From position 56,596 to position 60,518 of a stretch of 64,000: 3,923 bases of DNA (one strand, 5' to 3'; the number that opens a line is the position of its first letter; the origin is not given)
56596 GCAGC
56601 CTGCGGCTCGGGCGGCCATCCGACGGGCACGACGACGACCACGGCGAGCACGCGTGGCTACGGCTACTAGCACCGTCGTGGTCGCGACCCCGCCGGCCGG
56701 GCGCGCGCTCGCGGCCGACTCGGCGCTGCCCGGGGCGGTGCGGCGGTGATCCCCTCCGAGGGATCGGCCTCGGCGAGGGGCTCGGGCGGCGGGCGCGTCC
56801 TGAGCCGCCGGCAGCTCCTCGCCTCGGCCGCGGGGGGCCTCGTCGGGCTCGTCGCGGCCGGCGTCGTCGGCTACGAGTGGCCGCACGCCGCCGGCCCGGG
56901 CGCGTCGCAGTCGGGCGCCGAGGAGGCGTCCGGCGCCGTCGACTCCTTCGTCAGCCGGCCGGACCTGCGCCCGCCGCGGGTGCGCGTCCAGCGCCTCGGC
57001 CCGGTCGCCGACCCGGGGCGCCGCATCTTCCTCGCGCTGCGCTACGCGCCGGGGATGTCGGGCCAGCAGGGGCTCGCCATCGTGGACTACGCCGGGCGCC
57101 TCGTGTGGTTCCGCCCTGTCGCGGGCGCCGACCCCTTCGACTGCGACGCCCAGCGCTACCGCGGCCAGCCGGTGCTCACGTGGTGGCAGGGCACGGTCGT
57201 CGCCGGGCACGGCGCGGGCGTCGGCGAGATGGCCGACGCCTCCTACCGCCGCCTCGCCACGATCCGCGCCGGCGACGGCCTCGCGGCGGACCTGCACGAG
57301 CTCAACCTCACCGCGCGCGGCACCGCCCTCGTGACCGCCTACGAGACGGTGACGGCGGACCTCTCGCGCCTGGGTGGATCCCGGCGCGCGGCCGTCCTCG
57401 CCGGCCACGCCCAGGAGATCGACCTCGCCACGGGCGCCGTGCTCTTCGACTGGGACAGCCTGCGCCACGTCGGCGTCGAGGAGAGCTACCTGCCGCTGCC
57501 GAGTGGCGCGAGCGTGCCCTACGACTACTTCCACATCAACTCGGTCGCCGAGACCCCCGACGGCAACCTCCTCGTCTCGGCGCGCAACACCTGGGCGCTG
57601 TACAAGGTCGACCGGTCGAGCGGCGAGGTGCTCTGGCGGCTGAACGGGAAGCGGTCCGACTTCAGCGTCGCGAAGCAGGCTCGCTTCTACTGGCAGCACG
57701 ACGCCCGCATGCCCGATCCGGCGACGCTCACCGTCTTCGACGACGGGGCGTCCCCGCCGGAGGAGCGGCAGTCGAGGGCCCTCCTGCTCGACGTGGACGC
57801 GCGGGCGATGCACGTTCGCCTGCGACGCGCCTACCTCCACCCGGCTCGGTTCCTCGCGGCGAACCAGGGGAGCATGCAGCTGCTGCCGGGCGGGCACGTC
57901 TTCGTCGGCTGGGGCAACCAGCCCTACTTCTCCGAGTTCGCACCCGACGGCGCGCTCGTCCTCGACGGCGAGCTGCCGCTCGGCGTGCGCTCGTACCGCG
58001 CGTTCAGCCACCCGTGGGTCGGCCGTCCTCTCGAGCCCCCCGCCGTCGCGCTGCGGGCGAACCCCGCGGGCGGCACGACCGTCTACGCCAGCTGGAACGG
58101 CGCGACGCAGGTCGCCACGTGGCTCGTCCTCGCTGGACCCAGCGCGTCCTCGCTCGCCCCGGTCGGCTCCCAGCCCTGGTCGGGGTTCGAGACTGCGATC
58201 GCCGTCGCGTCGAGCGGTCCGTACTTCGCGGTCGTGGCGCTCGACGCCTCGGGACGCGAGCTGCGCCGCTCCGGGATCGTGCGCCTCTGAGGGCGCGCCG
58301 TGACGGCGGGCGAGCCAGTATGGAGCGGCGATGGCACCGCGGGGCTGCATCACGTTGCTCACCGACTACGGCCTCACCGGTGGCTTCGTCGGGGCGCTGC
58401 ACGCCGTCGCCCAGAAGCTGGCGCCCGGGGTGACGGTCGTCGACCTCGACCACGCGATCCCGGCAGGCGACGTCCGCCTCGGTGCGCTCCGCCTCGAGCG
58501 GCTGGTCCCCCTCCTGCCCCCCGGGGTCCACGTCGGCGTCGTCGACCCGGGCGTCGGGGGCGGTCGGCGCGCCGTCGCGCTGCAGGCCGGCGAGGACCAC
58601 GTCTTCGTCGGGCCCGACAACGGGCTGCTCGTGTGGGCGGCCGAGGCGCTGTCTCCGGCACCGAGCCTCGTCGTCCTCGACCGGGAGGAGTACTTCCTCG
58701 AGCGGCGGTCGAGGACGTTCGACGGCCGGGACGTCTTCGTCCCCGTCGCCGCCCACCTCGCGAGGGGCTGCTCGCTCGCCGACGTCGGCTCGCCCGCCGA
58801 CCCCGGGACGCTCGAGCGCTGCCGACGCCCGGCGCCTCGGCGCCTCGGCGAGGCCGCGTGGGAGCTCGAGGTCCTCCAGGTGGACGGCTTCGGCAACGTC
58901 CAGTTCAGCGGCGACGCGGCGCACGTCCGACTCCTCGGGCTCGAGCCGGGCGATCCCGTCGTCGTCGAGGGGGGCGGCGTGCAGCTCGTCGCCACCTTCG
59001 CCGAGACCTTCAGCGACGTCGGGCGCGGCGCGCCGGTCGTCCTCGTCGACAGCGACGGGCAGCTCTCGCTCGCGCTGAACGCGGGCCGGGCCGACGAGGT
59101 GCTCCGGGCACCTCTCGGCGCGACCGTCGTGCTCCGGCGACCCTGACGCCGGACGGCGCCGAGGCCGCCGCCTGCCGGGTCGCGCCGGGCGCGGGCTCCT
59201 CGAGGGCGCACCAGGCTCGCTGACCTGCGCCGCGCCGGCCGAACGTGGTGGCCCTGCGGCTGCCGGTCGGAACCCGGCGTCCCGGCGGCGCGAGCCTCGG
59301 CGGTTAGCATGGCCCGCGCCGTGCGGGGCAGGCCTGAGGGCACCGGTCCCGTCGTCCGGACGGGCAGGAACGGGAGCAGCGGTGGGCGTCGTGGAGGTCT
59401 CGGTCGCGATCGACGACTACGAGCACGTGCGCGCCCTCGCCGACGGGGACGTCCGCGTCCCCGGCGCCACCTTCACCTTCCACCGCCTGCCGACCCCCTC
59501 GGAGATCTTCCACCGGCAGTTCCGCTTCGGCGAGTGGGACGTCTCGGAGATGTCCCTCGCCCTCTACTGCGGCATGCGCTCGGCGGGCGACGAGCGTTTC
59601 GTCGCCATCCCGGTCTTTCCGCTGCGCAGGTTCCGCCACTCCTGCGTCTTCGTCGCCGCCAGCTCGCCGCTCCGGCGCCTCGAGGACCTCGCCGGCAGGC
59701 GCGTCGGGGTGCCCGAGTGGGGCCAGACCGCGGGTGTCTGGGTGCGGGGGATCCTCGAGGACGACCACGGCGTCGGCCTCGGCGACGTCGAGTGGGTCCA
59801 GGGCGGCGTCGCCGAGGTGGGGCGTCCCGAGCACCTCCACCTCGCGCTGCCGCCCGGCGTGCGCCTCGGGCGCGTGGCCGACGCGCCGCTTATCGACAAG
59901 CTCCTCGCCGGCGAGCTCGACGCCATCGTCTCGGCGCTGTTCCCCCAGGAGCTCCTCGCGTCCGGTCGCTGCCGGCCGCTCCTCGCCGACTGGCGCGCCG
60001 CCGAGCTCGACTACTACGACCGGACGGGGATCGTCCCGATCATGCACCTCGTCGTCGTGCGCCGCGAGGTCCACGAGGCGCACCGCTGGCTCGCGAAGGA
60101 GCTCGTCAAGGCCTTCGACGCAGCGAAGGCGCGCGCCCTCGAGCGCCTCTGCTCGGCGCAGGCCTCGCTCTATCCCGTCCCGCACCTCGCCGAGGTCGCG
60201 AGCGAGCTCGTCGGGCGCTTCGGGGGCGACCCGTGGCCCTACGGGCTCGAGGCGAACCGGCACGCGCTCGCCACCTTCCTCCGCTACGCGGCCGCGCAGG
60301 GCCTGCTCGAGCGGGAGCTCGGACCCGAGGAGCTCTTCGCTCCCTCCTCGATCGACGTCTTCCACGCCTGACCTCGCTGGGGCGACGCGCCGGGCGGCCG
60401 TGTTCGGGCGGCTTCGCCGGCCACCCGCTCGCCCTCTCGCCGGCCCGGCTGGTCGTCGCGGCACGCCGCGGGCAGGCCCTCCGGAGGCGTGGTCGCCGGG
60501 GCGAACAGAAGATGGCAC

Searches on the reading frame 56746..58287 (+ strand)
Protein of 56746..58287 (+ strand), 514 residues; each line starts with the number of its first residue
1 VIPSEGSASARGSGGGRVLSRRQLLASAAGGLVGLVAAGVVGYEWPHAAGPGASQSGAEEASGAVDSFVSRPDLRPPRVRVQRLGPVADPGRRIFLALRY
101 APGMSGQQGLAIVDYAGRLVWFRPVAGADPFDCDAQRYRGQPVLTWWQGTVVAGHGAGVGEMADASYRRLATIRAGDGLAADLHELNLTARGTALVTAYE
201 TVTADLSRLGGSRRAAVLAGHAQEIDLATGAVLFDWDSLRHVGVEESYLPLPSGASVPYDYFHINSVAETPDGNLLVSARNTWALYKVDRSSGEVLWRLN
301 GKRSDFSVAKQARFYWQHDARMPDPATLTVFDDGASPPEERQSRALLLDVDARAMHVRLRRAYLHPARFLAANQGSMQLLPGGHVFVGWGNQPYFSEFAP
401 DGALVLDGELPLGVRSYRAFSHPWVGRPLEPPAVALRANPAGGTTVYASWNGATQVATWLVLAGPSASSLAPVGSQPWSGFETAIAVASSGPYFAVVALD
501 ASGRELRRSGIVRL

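Call 6: search_protein_families(library=pfam, proteins=[window:56746-58287:+], max_evalue=0.01)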
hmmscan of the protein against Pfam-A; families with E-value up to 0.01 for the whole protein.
window:56746-58287:+ (514 aa): 2 families
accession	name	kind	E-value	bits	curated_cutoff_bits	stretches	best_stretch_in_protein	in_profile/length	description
PF14269.12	Arylsulfotran_2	-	6e-55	187.2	27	1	136-407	3-297/301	Arylsulfotransferase (ASST)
PF05935.17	Arylsulfotrans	-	6.6e-12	45.6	24.2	1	108-395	28-337/374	Arylsulfotransferase (ASST)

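Call 7: search_protein_families(library=ncbifam, proteins=[window:56746-58287:+], max_evalue=0.01)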
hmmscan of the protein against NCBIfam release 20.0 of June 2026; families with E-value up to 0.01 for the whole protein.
window:56746-58287:+ (514 aa): 0 families

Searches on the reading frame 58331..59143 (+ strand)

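Call 6: search_protein_families(library=pfam, proteins=[window:58331-59143:+], max_evalue=0.01)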
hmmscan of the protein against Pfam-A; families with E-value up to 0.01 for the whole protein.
window:58331-59143:+ (271 aa): 2 families
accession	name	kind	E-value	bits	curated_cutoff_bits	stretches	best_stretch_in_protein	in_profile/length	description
PF01887.21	SAM_HAT_N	-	5.8e-44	149.8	26.3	1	7-153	1-145/145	SAM hydroxide adenosyltransferase N-terminal domain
PF20257.3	SAM_HAT_C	-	6.7e-13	49.2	25.5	1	180-266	2-83/84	SAM hydroxide adenosyltransferase C-terminal domain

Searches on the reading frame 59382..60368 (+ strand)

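Call 6: search_protein_families(library=pfam, proteins=[window:59382-60368:+], max_evalue=0.01)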
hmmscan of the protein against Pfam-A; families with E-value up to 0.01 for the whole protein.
window:59382-60368:+ (329 aa): 2 families
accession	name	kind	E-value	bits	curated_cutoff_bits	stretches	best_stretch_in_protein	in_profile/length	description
PF12974.12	Phosphonate-bd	-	0.00078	19.3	27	1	43-131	42-131/242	ABC transporter, phosphonate, periplasmic substrate-binding protein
PF09084.16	NMT1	-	0.0084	16.5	20.5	0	87-145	75-131/216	NMT1/THI5 like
